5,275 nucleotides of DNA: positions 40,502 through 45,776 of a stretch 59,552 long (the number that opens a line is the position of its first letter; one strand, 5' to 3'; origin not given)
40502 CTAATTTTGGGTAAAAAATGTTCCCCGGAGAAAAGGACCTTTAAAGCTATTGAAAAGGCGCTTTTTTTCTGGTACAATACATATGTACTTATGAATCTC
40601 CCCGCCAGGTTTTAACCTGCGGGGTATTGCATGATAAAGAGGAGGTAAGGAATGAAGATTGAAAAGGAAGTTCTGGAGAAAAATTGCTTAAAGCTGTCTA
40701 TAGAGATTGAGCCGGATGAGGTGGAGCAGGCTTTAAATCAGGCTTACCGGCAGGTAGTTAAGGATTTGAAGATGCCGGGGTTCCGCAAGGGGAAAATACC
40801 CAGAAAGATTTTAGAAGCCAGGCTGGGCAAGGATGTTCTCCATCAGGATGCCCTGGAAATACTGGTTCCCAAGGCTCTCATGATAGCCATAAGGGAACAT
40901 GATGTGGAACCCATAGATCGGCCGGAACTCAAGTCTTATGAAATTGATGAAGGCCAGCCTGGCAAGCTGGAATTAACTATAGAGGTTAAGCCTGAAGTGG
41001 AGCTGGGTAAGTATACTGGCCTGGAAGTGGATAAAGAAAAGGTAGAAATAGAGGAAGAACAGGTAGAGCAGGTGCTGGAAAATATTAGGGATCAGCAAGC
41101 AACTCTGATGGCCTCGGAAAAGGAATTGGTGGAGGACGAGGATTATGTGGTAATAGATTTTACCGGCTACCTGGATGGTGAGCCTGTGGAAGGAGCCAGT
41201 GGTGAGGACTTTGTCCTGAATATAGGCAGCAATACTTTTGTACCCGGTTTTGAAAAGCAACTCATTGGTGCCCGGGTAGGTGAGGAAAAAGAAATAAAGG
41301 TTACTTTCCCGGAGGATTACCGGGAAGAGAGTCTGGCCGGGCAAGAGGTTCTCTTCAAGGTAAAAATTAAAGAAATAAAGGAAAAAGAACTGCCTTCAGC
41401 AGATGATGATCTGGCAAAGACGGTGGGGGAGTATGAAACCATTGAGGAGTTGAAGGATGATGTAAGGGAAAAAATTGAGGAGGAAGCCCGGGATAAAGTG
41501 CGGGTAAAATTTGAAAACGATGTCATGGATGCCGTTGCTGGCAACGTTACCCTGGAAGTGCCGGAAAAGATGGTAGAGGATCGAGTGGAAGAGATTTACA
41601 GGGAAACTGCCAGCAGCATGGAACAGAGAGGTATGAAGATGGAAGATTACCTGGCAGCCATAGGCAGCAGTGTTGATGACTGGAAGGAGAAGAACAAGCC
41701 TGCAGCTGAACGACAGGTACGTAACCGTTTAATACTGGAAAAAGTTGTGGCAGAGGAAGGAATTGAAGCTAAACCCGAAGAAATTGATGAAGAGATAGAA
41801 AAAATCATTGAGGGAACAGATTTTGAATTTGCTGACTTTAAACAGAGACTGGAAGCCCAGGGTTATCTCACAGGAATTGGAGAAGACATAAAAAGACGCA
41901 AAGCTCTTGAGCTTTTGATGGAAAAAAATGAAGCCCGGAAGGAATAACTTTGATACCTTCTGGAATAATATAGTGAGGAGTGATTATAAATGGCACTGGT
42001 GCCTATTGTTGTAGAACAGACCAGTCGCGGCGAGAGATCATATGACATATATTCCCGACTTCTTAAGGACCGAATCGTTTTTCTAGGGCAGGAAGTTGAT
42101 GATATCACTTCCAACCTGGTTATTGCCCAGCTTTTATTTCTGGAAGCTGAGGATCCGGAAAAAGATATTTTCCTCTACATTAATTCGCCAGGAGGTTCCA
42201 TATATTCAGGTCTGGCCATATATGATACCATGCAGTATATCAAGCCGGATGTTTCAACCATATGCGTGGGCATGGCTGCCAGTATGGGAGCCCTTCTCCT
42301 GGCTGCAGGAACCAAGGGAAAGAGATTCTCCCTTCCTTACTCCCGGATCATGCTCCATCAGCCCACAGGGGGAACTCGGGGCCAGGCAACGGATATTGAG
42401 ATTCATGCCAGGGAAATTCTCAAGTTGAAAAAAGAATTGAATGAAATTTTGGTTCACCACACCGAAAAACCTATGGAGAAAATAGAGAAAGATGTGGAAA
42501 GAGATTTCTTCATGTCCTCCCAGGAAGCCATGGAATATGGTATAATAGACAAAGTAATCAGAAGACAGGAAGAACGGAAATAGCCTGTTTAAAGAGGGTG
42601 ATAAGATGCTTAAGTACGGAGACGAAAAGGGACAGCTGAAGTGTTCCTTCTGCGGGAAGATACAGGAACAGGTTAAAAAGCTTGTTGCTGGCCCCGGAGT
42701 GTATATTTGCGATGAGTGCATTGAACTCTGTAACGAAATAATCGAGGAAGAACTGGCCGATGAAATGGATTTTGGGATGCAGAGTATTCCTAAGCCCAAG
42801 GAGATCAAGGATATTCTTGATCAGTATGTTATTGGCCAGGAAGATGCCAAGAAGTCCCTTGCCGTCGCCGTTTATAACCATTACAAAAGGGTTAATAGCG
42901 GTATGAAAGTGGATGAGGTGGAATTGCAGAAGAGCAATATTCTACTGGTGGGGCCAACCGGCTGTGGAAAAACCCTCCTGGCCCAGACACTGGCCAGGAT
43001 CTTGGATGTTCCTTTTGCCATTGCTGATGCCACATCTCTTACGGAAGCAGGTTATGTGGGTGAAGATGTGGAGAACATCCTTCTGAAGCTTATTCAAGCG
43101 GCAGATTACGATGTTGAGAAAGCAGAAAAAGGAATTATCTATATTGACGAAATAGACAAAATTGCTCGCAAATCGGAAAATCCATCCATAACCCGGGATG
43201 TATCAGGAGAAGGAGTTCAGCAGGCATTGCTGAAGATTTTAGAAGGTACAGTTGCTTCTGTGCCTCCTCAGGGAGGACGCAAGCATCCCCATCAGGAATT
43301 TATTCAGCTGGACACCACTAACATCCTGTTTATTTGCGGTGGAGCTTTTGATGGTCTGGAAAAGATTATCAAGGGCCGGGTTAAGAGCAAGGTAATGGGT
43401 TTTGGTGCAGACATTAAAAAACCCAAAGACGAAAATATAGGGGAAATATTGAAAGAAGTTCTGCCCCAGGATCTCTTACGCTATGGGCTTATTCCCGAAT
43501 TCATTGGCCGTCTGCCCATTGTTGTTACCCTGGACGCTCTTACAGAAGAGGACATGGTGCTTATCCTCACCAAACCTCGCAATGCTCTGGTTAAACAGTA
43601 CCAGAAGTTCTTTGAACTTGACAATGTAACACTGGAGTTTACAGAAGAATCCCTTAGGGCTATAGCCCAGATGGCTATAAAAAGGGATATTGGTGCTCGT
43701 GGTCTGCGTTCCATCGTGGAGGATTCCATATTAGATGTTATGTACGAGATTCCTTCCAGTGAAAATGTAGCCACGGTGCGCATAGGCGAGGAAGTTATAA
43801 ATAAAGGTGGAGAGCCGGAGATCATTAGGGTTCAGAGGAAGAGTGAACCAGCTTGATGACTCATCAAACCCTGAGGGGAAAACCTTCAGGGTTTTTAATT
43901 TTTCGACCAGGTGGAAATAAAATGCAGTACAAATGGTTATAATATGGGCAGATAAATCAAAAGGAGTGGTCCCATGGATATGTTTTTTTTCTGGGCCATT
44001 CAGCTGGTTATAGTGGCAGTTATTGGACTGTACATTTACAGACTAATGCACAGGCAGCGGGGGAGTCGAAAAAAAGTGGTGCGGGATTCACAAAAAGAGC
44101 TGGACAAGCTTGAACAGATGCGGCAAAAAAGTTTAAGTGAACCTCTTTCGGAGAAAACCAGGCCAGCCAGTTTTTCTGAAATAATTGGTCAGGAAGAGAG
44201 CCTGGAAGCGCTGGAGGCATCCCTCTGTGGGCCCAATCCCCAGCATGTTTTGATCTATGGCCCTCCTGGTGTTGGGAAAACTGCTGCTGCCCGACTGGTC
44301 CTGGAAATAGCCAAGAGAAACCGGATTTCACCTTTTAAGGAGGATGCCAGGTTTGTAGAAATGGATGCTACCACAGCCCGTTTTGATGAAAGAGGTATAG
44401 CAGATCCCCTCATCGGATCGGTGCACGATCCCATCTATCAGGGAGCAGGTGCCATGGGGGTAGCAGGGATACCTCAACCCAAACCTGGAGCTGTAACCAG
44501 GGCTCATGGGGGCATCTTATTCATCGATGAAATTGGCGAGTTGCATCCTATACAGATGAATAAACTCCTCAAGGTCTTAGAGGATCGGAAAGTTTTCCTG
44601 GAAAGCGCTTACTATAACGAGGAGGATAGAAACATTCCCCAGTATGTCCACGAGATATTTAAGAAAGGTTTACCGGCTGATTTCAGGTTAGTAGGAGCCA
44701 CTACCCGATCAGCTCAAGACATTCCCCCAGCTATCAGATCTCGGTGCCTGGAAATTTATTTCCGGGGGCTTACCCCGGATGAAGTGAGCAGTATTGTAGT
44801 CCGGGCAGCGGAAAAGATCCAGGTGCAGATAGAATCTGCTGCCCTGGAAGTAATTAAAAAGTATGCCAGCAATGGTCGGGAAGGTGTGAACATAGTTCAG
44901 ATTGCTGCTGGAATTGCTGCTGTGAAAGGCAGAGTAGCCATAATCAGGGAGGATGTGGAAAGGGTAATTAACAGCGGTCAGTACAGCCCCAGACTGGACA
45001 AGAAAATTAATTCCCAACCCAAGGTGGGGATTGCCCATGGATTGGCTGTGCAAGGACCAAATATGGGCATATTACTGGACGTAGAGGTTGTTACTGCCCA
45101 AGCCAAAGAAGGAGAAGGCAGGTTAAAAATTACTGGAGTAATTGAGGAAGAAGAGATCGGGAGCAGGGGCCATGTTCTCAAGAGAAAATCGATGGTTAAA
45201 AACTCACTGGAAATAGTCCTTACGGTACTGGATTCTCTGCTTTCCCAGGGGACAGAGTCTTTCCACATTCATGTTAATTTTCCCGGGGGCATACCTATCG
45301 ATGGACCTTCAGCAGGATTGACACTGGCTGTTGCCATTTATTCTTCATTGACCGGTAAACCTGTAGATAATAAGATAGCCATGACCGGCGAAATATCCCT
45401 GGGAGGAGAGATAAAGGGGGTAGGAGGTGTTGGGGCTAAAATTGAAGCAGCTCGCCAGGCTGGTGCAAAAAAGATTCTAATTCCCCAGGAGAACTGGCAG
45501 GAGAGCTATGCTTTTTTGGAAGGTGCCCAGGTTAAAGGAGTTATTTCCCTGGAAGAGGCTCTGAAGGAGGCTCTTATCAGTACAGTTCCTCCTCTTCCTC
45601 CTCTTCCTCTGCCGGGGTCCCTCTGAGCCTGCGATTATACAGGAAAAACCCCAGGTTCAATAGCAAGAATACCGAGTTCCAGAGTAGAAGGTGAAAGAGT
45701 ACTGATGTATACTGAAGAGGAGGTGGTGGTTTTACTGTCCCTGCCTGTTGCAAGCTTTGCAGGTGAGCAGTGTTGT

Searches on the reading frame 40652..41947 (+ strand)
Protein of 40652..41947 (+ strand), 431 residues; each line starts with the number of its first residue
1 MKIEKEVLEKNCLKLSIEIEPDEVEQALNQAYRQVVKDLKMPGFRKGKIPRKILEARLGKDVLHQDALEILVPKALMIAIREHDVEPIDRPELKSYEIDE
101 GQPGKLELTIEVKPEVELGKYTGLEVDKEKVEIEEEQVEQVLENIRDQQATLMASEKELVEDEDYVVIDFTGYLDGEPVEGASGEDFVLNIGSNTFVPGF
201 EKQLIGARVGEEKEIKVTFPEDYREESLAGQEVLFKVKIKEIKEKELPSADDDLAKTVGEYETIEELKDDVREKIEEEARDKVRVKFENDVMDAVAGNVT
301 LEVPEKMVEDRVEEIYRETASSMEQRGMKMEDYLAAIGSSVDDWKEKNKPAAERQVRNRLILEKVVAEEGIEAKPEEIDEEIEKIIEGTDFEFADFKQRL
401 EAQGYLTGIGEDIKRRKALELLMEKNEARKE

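Call 14: search_protein_families(library=pfam, proteins=[window:40652-41947:+], max_evalue=0.01)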
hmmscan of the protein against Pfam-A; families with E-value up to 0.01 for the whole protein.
window:40652-41947:+ (431 aa): 5 families
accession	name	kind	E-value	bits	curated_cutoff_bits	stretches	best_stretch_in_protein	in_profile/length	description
PF05697.18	Trigger_N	-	3e-41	141.5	22.2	1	1-145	1-144/144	Bacterial trigger factor protein (TF)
PF05698.19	Trigger_C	-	5e-34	118.1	22.7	1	263-424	1-162/162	Bacterial trigger factor protein (TF) C-terminus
PF00254.34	FKBP_C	-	1.2e-15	58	21.1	1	158-239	3-93/94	FKBP-type peptidyl-prolyl cis-trans isomerase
PF09312.16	SurA_N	-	6.1e-05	23.6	30.8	1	353-405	43-99/118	SurA N-terminal domain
PF13624.11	SurA_N_3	-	0.0051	17.1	27.2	0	331-405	63-143/162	SurA-like N-terminal domain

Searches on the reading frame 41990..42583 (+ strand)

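Call 14: search_protein_families(library=pfam, proteins=[window:41990-42583:+], max_evalue=0.01)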
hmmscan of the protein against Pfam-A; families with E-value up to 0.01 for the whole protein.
window:41990-42583:+ (197 aa): 1 family
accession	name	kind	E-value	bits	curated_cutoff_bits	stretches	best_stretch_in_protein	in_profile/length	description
PF00574.28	CLP_protease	-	7.2e-89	296.9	20.2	1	13-192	2-181/182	Clp protease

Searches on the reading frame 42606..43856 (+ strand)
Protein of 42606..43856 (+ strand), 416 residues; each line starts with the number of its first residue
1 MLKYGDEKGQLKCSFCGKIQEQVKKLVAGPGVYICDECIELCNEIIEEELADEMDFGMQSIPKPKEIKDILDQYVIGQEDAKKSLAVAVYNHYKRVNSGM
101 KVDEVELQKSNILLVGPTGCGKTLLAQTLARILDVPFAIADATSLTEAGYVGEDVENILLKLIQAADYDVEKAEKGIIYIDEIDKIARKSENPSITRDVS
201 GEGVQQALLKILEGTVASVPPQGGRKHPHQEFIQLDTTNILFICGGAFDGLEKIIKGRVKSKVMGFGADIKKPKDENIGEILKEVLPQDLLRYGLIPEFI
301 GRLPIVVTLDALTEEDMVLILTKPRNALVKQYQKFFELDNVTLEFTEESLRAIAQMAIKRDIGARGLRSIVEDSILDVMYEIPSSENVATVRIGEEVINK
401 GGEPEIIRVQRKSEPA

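Call 14: search_protein_families(library=pfam, proteins=[window:42606-43856:+], max_evalue=0.01)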
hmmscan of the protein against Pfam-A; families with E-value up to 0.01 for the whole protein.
window:42606-43856:+ (416 aa): 21 families
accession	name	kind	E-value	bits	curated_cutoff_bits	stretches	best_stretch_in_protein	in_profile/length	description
PF07724.20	AAA_2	-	2.2e-35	122.6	27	1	108-306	2-166/166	AAA domain (Cdc48 subfamily)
PF06689.19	zf-C4_ClpX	-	2.9e-19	69.1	27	1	12-48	2-39/39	ClpX C4-type zinc finger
PF00004.35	AAA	-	4.4e-17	63.2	21.2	1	112-229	1-99/131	ATPase family associated with various cellular activities (AAA)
PF10431.15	ClpB_D2-small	-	2.5e-12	47.1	21.9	1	312-389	1-74/81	C-terminal, D2-small domain, of ClpB protein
PF07728.20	AAA_5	-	2e-07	31.5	22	1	111-188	1-80/139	AAA domain (dynein-related subfamily)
PF05496.18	RuvB_N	-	1.9e-06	28.2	27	1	71-191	6-101/159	Holliday junction DNA helicase RuvB P-loop domain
PF00493.29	MCM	-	2.2e-06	27.4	23.3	1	66-190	17-137/224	MCM P-loop domain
PF01078.27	Mg_chelatase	-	4.8e-06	26.6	20.3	1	110-133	23-46/207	Magnesium chelatase, subunit ChlI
PF13401.12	AAA_22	-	7.1e-06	26.8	27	1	108-186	4-96/130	AAA domain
PF00158.32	Sigma54_activat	-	6e-05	23.2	20.2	0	101-130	14-43/168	Sigma-54 interaction domain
PF03215.21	Rad17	-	0.0002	21.8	23.8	1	87-134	21-70/186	Rad17 P-loop domain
PF12775.13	AAA_7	-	0.00033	20.7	25.8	1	107-184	31-110/181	P-loop containing dynein motor region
PF14532.12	Sigma54_activ_2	-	0.00046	20.9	25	1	102-189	14-84/138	Sigma-54 interaction domain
PF13173.12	AAA_14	-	0.00063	20.2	27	1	110-187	3-75/129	AAA domain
PF01695.23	IstB_IS21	-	0.0029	17.6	24.1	1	108-130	91-113/238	IstB-like ATP binding protein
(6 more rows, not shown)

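Call 28: find_homologous_proteins(query=window:42606-43856:+, max_evalue=1e-100)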
Query window:42606-43856:+ (416 aa): 8000 proteins with E <= 1e-100 among 8000 candidates; the best 120 are listed.
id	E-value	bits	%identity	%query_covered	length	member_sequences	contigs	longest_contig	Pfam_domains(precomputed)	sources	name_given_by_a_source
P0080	4.4e-267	904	100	100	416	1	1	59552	PF07724.21,PF06689.20,PF00493.30,PF00004.36,PF13401.13,PF05496.19,PF07728.21,PF01078.28,PF10431.16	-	-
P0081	1.2e-266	902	100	100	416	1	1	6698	PF07724.21,PF06689.20,PF00493.30,PF00004.36,PF13401.13,PF05496.19,PF07728.21,PF01078.28,PF10431.16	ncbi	-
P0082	4.8e-235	798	86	100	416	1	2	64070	PF07724.21,PF06689.20,PF00493.30,PF00004.36,PF13401.13,PF05496.19,PF07728.21,PF01078.28,PF10431.16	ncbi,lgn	-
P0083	6.3e-235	798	85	100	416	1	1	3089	PF07724.21,PF06689.20,PF00493.30,PF00004.36,PF13401.13,PF05496.19,PF07728.21,PF01078.28,PF10431.16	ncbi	-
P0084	3.3e-228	776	85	100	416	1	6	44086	PF07724.21,PF06689.20,PF00493.30,PF00004.36,PF13401.13,PF05496.19,PF07728.21,PF01078.28,PF10431.16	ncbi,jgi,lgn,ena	-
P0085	2.4e-227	773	84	100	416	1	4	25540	PF07724.21,PF06689.20,PF00493.30,PF00004.36,PF05496.19,PF07728.21,PF01078.28,PF10431.16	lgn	-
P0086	1.9e-226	770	84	100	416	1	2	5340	PF07724.21,PF06689.20,PF00493.30,PF00004.36,PF13401.13,PF05496.19,PF07728.21,PF01078.28,PF10431.16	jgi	-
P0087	6.2e-226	768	84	100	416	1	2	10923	PF07724.21,PF06689.20,PF00493.30,PF00004.36,PF13401.13,PF05496.19,PF07728.21,PF01078.28,PF10431.16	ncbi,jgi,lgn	-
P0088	7.7e-226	768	84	100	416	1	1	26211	PF07724.21,PF06689.20,PF00493.30,PF00004.36,PF05496.19,PF07728.21,PF01078.28,PF10431.16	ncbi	-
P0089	1.6e-224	763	84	100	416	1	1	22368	PF07724.21,PF06689.20,PF00493.30,PF00004.36,PF13401.13,PF05496.19,PF07728.21,PF01078.28,PF10431.16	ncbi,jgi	-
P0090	2.6e-224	763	84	100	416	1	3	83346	PF07724.21,PF06689.20,PF00493.30,PF00004.36,PF13401.13,PF05496.19,PF07728.21,PF01078.28,PF10431.16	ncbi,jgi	-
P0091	1.6e-223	760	83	100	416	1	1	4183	PF07724.21,PF06689.20,PF00493.30,PF00004.36,PF13401.13,PF05496.19,PF07728.21,PF01078.28,PF10431.16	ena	-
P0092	7.2e-223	758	82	100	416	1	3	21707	PF07724.21,PF06689.20,PF00493.30,PF00004.36,PF05496.19,PF07728.21,PF01078.28,PF10431.16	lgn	-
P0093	8.8e-220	748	81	100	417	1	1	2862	PF07724.21,PF06689.20,PF00493.30,PF00004.36,PF05496.19,PF07728.21,PF01078.28,PF10431.16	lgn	-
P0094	2.4e-217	740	79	100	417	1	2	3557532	PF07724.21,PF06689.20,PF00493.30,PF00004.36,PF13401.13,PF07728.21,PF01078.28,PF10431.16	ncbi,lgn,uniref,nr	ncbi:ATP-dependent protease ATP-binding subunit ClpX [Anoxybacter fermentans]|uniref:ATP-dependent C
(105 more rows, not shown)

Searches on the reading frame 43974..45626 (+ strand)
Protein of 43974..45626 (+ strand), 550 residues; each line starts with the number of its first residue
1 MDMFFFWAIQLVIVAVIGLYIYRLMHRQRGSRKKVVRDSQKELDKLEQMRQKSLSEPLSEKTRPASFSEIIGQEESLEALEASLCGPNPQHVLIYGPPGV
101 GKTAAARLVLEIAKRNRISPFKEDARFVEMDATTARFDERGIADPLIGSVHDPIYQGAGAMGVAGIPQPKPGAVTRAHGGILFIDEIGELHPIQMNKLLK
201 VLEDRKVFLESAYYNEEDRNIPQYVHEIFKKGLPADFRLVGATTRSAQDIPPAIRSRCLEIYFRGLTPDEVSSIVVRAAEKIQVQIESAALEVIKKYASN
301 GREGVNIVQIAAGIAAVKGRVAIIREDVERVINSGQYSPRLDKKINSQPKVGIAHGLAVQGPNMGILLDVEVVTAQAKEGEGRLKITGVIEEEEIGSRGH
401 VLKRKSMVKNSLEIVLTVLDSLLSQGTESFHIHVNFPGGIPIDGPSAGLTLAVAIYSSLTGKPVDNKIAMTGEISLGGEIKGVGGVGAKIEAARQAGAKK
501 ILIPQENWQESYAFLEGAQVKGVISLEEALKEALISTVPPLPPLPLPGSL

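Call 14: search_protein_families(library=pfam, proteins=[window:43974-45626:+], max_evalue=0.01)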
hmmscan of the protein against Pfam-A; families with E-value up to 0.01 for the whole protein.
window:43974-45626:+ (550 aa): 17 families
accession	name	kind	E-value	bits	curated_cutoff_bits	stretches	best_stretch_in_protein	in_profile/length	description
PF05362.19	Lon_C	-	9.8e-30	104.1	21.1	1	342-511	18-176/205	Lon protease (S16) C-terminal proteolytic domain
PF01078.27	Mg_chelatase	-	2e-15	57.2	20.3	1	67-212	2-140/207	Magnesium chelatase, subunit ChlI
PF00004.35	AAA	-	1.3e-12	48.7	21.2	1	92-263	1-128/131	ATPase family associated with various cellular activities (AAA)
PF00158.32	Sigma54_activat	-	4.1e-11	43.3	20.2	1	85-207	18-122/168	Sigma-54 interaction domain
PF13541.12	ChlI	-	6.8e-11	42.6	27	1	407-507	21-121/121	Subunit ChlI of Mg-chelatase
PF07728.20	AAA_5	-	6e-09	36.5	22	1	91-258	1-139/139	AAA domain (dynein-related subfamily)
PF05496.18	RuvB_N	-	9.4e-09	35.7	27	1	63-109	2-53/159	Holliday junction DNA helicase RuvB P-loop domain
PF13191.12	AAA_16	-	4.4e-07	31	32.6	1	70-124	2-52/167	AAA ATPase domain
PF07724.20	AAA_2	-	6.6e-05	23.4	27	1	92-207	6-104/166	AAA domain (Cdc48 subfamily)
PF13401.12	AAA_22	-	0.00013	22.7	27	1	90-203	6-109/130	AAA domain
PF13245.12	AAA_19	-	0.0011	19.6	25.1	1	90-206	12-118/134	AAA domain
PF00493.29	MCM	-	0.0027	17.3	23.3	0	171-209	114-152/224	MCM P-loop domain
PF20720.3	nSTAND3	-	0.0033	17.6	27.2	0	90-115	18-43/155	Novel STAND NTPase 3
PF14532.12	Sigma54_activ_2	-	0.0047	17.6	25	0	174-205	65-96/138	Sigma-54 interaction domain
PF13604.12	AAA_30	-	0.005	17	27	0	88-205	17-115/191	AAA domain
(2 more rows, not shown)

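Call 49: search_protein_families(library=ncbifam, proteins=[window:43974-45626:+], max_evalue=0.001)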
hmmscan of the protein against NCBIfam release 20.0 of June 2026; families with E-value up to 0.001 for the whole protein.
window:43974-45626:+ (550 aa): 81 families (the best 25 are shown)
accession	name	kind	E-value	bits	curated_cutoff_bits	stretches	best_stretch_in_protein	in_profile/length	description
TIGR02902.1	spore_lonB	equivalog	2.3e-253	841.6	723.3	1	8-534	5-531/531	ATP-dependent protease LonB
TIGR02903.1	spore_lon_C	equivalog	7e-150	500.4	678.8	1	38-531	124-612/615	Lon family ATP-dependent protease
TIGR00764.1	lon_rel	equivalog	8.2e-37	127.1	516.6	1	143-512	182-568/608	ATP-dependent protease LonB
TIGR00763.1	lon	equivalog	3.4e-32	111.8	608.05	1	308-510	578-767/795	endopeptidase La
TIGR00368.1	TIGR00368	hypoth_equivalog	1.3e-20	73.5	362.4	2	42-210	168-327/499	YifB family Mg chelatase-like AAA ATPase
NF008053.0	PRK10787.1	equivalog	1.4e-20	73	891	1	346-510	590-743/784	endopeptidase La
NF009067.0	PRK12402.1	equivalog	2.2e-18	66.3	317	2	60-110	7-57/340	replication factor C small subunit 2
TIGR00416.1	sms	equivalog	1.8e-16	60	403.05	1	407-527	333-451/454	DNA repair protein RadA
NF000868.0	PRK00080.1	equivalog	6e-16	58.3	282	2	179-324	103-239/330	Holliday junction branch migration DNA helicase RuvB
TIGR02397.1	dnaX_nterm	equivalog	5.6e-15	55.4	250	2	57-109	3-56/355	DNA polymerase III subunit gamma/tau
TIGR00635.1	ruvB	equivalog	6.9e-15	54.9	299.05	2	178-323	81-217/305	Holliday junction branch migration DNA helicase RuvB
NF001679.0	PRK00440.1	equivalog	7.8e-15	54.7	303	2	57-109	7-59/322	replication factor C small subunit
NF038308.1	RNA_repair_RtcR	equivalog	2.1e-14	53.3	650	1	59-208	171-308/530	RNA repair transcriptional activator RtcR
NF011514.0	PRK14953.1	equivalog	2.3e-12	46.6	536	2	242-309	155-222/488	DNA polymerase III subunits gamma and tau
NF011524.0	PRK14963.1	equivalog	6.8e-12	45.2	601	1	60-110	6-57/647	DNA polymerase III subunits gamma and tau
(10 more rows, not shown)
